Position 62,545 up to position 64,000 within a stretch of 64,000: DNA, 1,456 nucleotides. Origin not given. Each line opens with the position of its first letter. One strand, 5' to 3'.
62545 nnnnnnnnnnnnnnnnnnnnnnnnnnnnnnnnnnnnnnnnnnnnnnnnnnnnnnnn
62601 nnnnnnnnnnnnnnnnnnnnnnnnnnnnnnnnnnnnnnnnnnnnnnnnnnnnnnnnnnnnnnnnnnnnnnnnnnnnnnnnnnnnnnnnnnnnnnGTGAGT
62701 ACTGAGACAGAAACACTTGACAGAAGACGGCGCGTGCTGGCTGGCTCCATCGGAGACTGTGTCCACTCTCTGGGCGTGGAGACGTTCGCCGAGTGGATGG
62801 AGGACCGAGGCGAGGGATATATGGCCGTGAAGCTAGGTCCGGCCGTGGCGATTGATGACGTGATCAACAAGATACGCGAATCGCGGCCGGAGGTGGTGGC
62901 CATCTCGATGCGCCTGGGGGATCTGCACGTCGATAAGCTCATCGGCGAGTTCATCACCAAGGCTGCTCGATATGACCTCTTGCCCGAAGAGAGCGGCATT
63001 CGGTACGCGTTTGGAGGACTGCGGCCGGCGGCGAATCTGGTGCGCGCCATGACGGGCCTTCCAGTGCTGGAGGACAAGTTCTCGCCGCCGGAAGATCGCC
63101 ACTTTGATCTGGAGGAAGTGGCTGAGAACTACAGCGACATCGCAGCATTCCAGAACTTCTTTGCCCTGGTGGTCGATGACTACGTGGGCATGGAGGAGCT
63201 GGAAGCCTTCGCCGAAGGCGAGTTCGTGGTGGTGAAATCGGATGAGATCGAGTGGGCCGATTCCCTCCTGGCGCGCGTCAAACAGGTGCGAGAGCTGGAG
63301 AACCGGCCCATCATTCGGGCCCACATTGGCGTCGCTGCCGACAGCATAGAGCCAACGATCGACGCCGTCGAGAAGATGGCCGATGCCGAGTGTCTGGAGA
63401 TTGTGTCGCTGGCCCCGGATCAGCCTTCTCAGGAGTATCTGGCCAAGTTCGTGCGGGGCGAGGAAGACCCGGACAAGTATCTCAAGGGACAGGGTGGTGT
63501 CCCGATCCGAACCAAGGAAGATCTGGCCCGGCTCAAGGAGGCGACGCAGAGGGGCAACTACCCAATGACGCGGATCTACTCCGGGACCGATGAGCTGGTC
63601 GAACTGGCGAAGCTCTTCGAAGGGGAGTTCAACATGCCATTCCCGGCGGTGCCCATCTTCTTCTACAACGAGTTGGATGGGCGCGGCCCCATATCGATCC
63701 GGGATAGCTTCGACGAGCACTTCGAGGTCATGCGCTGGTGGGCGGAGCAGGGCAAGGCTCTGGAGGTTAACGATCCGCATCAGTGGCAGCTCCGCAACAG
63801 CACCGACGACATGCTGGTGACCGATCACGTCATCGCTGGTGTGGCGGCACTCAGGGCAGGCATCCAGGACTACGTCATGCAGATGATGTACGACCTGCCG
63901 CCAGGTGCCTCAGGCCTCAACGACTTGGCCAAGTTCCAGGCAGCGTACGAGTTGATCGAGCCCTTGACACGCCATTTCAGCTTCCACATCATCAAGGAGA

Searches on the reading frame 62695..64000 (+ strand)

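Call 4: search_protein_families(library=pfam, proteins=[window:62695-64000:+], max_evalue=1)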
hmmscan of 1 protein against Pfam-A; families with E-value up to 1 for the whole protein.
window:62695-64000:+ (435 aa): 2 families
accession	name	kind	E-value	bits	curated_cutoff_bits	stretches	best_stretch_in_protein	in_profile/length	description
PF02310.24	B12-binding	-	3.6e-06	27.3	32.1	1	13-74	2-61/121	B12 binding domain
PF01540.21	Lipoprotein_7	-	0.2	12.6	24.1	1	125-207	19-104/112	Adhesin lipoprotein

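Call 5: search_protein_families(library=ncbifam, proteins=[window:62695-64000:+], max_evalue=1)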
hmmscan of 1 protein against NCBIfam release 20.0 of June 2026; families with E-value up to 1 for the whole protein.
window:62695-64000:+ (435 aa): 6 families
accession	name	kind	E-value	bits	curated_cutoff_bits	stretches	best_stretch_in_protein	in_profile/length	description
NF047996.1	corrin_MtgC_2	exception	0.0059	16.1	370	1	15-74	93-150/212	glycine betaine-specific corrinoid protein MtgC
TIGR02370.1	pyl_corrinoid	subfamily_domain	0.0088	15.4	215.3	1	14-71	87-142/197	methyltransferase cognate corrinoid protein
NF040669.1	MtaC2_Meth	equivalog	0.035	13.4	450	1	37-69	150-182/267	methanol--corrinoid protein MtaC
NF040655.1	MtaC_Meth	equivalog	0.083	11.9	420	1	19-68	127-174/253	methanol--corrinoid protein MtaC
NF002612.0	PRK02261.1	equivalog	0.084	12.4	110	1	12-76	4-66/148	methylaspartate mutase subunit S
NF041607.1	dimeth_corrin_MtbC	equivalog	0.16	11.5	350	0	13-72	84-141/203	dimethylamine corrinoid protein MtbC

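Call 6: search_solved_structures(query=window:62695-64000:+, max_evalue=1, show_alignments=2)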
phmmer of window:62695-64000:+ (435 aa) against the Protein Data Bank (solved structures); distinct sequences matched with E-value up to 1: 4.
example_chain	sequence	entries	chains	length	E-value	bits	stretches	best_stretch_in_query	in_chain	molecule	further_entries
7xcn_M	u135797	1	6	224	0.0073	18.6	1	13-82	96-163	Trimethylamine methyltransferase corrinoid protein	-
4jgi_A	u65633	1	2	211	0.028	16.6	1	6-74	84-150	Putative uncharacterized protein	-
6gpa_A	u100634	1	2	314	0.048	15.9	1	183-244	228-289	Arabinogalactan endo-beta-1,4-galactanase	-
6gp5_A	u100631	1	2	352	0.066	15.4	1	183-244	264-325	Arabinogalactan endo-beta-1,4-galactanase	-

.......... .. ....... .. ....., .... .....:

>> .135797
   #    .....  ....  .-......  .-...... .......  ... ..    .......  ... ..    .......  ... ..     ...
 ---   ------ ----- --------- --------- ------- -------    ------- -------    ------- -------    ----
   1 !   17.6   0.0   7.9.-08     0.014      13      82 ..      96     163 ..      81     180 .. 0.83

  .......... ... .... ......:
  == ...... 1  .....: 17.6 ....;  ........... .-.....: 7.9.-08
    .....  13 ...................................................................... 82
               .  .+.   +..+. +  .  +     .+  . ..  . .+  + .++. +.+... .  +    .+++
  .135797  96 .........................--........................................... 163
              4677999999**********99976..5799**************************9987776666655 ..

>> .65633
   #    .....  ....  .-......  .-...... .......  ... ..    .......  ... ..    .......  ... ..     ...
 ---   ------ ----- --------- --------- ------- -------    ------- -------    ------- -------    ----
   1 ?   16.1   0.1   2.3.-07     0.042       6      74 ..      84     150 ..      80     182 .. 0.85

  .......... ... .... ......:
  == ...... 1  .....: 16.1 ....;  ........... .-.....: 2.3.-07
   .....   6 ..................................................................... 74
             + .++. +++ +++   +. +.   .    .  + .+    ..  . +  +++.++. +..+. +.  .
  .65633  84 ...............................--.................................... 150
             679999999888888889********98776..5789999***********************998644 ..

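Call 7: find_homologous_proteins(query=window:62695-64000:+)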
Query window:62695-64000:+ (435 aa): 59 proteins with E <= 0.001 among 8000 candidates.
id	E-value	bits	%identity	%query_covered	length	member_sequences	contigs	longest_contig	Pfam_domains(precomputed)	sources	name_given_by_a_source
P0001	2.5e-251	852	85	100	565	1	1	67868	PF02310.25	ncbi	ncbi:MAG: hypothetical protein PVH62_00675, partial [Anaerolineae bacterium]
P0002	2.2e-236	803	83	97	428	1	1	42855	PF02310.25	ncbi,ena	-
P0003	1.2e-212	725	87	84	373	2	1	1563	PF02310.25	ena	-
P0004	2.3e-208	710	71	98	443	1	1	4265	PF02310.25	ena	-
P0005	3.6e-207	707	72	98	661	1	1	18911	PF02310.25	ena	-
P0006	8.3e-204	695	70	99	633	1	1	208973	-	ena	-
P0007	2.9e-201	687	72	98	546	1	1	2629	PF02310.25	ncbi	ncbi:MAG: hypothetical protein EHM36_03550, partial [Deltaproteobacteria bacterium]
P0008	1.6e-197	675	67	98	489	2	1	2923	PF02310.25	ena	-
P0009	2.7e-197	674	69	98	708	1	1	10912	PF02310.25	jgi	-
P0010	6.9e-191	653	67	98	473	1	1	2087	PF02310.25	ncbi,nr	ncbi:MAG: hypothetical protein KAS38_16125, partial [Anaerolineales bacterium]|nr:hypothetical prote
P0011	1.2e-189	649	66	98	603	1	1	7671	-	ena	-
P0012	7.1e-189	646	66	98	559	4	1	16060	-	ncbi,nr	ncbi:hypothetical protein CVT91_04150 [Candidatus Atribacteria bacterium HGW-Atribacteria-1]|nr:MAG:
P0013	2.8e-188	644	65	99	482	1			PF02310.25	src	-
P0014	9.9e-188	643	67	98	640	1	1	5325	-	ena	-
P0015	9.4e-187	639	66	98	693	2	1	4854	-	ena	-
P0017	1.7e-176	606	85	73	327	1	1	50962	PF02310.25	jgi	jgi:methylmalonyl-CoA mutase cobalamin-binding subunit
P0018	3.6e-169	581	78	75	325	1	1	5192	PF02310.25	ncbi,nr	ncbi:MAG TPA: hypothetical protein VLC52_06585, partial [Anaerolineae bacterium]|nr:hypothetical pro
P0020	7.2e-162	557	83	69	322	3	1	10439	PF02310.25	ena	-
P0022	4.2e-153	528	69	77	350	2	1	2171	PF02310.25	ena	-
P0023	3.4e-151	522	68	80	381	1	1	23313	PF02310.25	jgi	jgi:methylmalonyl-CoA mutase cobalamin-binding subunit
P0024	7.0e-144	498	85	59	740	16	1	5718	PF13941.13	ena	-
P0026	4.6e-143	495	68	75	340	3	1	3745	PF02310.25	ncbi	ncbi:MAG: hypothetical protein ACNA8H_07945, partial [Anaerolineales bacterium]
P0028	2.9e-123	430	67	66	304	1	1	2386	PF02310.25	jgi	jgi:methylmalonyl-CoA mutase cobalamin-binding subunit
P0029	1.1e-117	412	66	65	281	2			PF02310.25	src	-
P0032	6.0e-111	390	62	66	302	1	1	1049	PF02310.25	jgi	jgi:methylmalonyl-CoA mutase cobalamin-binding subunit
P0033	1.1e-110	389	66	62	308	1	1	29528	PF02310.25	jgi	jgi:methylmalonyl-CoA mutase cobalamin-binding subunit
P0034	2.2e-110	388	66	61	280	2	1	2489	PF02310.25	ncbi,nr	ncbi:MAG: hypothetical protein KAI94_10430, partial [Anaerolineales bacterium]|nr:hypothetical prote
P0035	4.1e-110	387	66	67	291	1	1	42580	PF02310.25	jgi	jgi:hypothetical protein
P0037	1.7e-104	368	65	59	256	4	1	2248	PF02310.25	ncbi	ncbi:MAG: hypothetical protein AB1817_17195, partial [Chloroflexota bacterium]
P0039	9.7e-96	339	64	54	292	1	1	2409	PF02310.25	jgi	jgi:methylmalonyl-CoA mutase cobalamin-binding subunit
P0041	9.4e-88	313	64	51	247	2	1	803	PF02310.25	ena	-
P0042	7.4e-85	304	62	49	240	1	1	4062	PF02310.25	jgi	jgi:hypothetical protein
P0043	6.9e-83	297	64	50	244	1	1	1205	PF02310.25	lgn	-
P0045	7.1e-70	254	62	45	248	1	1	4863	PF02310.25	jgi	-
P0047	4.4e-65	238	68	38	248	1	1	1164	PF02310.25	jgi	jgi:methylmalonyl-CoA mutase cobalamin-binding subunit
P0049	3.8e-61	225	35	96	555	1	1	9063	PF02310.25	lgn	-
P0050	2.5e-60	223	35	95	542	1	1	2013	PF02310.25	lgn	-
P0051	2.9e-60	223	34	96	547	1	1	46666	PF02310.25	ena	-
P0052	1.1e-58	217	34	95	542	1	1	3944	PF02310.25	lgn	-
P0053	2.7e-58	216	68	33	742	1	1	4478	PF13941.13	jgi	jgi:uncharacterized protein (TIGR01319 family)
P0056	3.6e-40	156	29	96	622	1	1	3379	PF02310.25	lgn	-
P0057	1.3e-32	132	29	92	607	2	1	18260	-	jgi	-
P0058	1.4e-29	122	33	52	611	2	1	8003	-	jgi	jgi:hypothetical protein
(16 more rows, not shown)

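Call 11: find_encoding_contigs(protein=P0006, flank=10000, max_places=3)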
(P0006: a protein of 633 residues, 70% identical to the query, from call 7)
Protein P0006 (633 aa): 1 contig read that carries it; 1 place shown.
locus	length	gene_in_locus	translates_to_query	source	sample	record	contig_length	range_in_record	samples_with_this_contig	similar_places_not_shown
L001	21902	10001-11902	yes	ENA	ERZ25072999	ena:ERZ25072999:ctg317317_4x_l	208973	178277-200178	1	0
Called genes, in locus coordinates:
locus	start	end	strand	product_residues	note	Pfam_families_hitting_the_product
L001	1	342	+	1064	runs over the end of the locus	PF13575:DUF4135, PF05147:LANC_like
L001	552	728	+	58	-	-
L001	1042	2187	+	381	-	-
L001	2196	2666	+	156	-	-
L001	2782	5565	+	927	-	PF03412:Peptidase_C39, PF00664:ABC_membrane (weak), PF00005:ABC_tran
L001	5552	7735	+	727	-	PF00005:ABC_tran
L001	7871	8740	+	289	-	PF01418:HTH_6, PF01380:SIS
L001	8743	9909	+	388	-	PF02317:Octopine_DH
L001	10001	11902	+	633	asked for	-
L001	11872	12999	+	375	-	PF13941:MutL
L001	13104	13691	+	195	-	PF13941:MutL (weak)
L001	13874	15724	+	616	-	PF00496:SBP_bac_5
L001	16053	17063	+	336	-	PF19300:BPD_transp_1_N, PF00528:BPD_transp_1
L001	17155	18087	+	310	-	PF12911:OppC_N, PF00528:BPD_transp_1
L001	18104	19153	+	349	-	PF00005:ABC_tran, PF13304:AAA_21, PF08352:oligo_HPY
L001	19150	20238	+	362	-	PF00005:ABC_tran, PF08352:oligo_HPY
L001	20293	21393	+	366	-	PF03417:AAT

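Call 12: find_encoding_contigs(protein=P0001, flank=10000, max_places=3)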
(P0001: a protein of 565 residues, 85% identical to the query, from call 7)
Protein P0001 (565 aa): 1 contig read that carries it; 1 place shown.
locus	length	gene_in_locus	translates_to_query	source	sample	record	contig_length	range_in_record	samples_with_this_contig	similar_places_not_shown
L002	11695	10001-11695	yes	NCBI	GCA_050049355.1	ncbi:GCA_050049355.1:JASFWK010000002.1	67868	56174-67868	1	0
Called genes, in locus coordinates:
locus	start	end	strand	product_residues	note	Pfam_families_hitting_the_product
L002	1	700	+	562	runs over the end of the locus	PF00496:SBP_bac_5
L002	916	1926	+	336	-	PF19300:BPD_transp_1_N, PF00528:BPD_transp_1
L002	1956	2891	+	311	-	PF00528:BPD_transp_1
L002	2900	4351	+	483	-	PF06253:MTTB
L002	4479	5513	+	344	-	PF00005:ABC_tran, PF13304:AAA_21 (weak), PF08352:oligo_HPY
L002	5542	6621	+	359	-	PF00005:ABC_tran, PF13304:AAA_21 (faint), PF08352:oligo_HPY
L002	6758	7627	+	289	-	PF01418:HTH_6, PF01380:SIS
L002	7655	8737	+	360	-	PF03417:AAT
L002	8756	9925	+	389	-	PF02317:Octopine_DH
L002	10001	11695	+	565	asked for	PF02310:B12-binding (weak)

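Call 18: search_protein_families(library=pfam, proteins=[P0005, P0009, P0049, P0056], max_evalue=1)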
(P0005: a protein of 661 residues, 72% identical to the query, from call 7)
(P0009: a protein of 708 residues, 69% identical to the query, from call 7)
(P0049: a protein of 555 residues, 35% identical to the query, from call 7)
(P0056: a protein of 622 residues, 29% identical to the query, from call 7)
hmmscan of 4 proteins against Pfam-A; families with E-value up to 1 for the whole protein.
P0005 (661 aa): 1 family
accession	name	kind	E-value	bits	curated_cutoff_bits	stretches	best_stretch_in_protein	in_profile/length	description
PF02310.24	B12-binding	-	2e-05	24.8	32.1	1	15-112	2-90/121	B12 binding domain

P0009 (708 aa): 2 families
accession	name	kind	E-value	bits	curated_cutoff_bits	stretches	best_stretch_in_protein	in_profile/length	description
PF02310.24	B12-binding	-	3.9e-06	27.1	32.1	1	20-92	2-74/121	B12 binding domain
PF04055.27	Radical_SAM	-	0.14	12.8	29.5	1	202-270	66-130/166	Radical SAM superfamily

P0049 (555 aa): 1 family
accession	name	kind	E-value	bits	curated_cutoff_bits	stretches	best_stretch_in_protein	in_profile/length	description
PF02310.24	B12-binding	-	1.5e-09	38.2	32.1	1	16-113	3-101/121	B12 binding domain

P0056 (622 aa): 2 families
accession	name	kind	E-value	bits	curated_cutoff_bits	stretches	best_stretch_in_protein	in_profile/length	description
PF02310.24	B12-binding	-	4.2e-06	27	32.1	1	5-65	3-63/121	B12 binding domain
PF02671.26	PAH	-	0.0088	16.2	21.3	0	70-82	4-16/45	Paired amphipathic helix repeat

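Call 19: find_encoding_contigs(protein=P0051, flank=10000, max_places=3)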
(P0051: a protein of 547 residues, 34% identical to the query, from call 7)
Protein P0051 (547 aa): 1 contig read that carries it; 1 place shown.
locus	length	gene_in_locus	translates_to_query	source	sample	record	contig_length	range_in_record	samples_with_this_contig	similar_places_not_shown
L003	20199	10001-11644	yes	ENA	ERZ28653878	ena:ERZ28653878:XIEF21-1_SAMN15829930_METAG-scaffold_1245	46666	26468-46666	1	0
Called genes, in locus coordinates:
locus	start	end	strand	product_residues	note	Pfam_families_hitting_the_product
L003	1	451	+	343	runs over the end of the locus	PF01073:3Beta_HSD, PF01370:Epimerase, PF02719:Polysacc_synt_2, PF04321:RmlD_sub_bind, PF07993:NAD_binding_4, PF16363:GDP_Man_Dehyd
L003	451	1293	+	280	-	PF01073:3Beta_HSD (weak), PF01370:Epimerase, PF04321:RmlD_sub_bind, PF07993:NAD_binding_4, PF16363:GDP_Man_Dehyd, PF02719:Polysacc_synt_2 (weak)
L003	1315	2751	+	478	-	-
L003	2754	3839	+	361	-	-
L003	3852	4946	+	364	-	PF02350:Epimerase_2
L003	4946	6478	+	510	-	PF01943:Polysacc_synt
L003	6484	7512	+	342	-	PF00535:Glycos_transf_2 (weak)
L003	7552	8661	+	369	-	PF00155:Aminotran_1_2, PF00266:Aminotran_5 (weak), PF01041:DegT_DnrJ_EryC1, PF01212:Beta_elim_lyase (weak)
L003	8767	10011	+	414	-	PF01071:GARS_A, PF02655:ATP-grasp_3, PF02786:CPSase_L_D2, PF02222:ATP-grasp, PF07478:Dala_Dala_lig_C, PF13535:ATP-grasp_4, PF15632:ATPgrasp_Ter (faint)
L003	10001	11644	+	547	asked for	PF02310:B12-binding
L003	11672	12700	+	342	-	PF01210:NAD_Gly3P_dh_N (faint), PF02317:Octopine_DH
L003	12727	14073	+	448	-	PF06808:DctM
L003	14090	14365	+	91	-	-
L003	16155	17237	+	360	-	PF03816:LytR_cpsA_psr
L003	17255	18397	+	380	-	PF13450:NAD_binding_8, PF01593:Amino_oxidase (faint), PF03275:GLF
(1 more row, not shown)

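Call 20: find_encoding_contigs(protein=P0057, flank=10000, max_places=3)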
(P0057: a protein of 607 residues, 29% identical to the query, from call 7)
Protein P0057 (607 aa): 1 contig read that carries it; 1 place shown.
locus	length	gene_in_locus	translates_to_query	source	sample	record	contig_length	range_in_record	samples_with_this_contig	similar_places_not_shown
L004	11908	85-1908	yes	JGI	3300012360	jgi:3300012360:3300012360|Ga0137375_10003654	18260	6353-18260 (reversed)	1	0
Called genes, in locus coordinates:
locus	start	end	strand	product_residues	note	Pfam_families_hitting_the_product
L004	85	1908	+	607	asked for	-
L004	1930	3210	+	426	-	PF07690:MFS_1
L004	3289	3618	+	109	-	-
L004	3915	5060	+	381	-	PF01263:Aldose_epim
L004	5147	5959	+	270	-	PF13267:DUF4058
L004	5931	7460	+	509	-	PF06439:3keto-disac_hyd, PF20407:DUF1583_N (faint), PF06439:3keto-disac_hyd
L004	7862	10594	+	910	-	PF13520:AA_permease_2, PF00582:Usp (faint)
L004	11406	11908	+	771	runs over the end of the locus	PF02321:OEP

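Call 21: find_encoding_contigs(protein=P0005, flank=10000, max_places=3)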
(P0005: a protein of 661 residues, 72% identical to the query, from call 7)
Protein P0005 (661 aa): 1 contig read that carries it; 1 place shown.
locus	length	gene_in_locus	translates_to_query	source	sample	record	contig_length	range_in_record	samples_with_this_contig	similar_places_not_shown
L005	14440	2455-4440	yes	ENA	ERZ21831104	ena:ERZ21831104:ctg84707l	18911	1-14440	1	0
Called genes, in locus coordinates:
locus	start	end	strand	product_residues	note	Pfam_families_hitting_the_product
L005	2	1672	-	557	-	?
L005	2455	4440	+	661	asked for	PF02310:B12-binding (faint)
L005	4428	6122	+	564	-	PF13941:MutL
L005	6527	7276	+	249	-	PF20275:CTD10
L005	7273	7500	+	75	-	PF20292:MC7 (weak), PF20293:MC6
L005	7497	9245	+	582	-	PF13476:AAA_23 (weak), PF10088:DUF2326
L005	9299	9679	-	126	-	PF00532:Peripla_BP_1 (weak), PF13407:Peripla_BP_4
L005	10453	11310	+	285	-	PF01869:BcrAD_BadFG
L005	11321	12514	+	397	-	PF06050:HGD-D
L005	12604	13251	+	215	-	PF00005:ABC_tran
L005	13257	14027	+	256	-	PF00528:BPD_transp_1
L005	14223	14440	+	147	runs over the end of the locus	PF09084:NMT1, PF12974:Phosphonate-bd (faint)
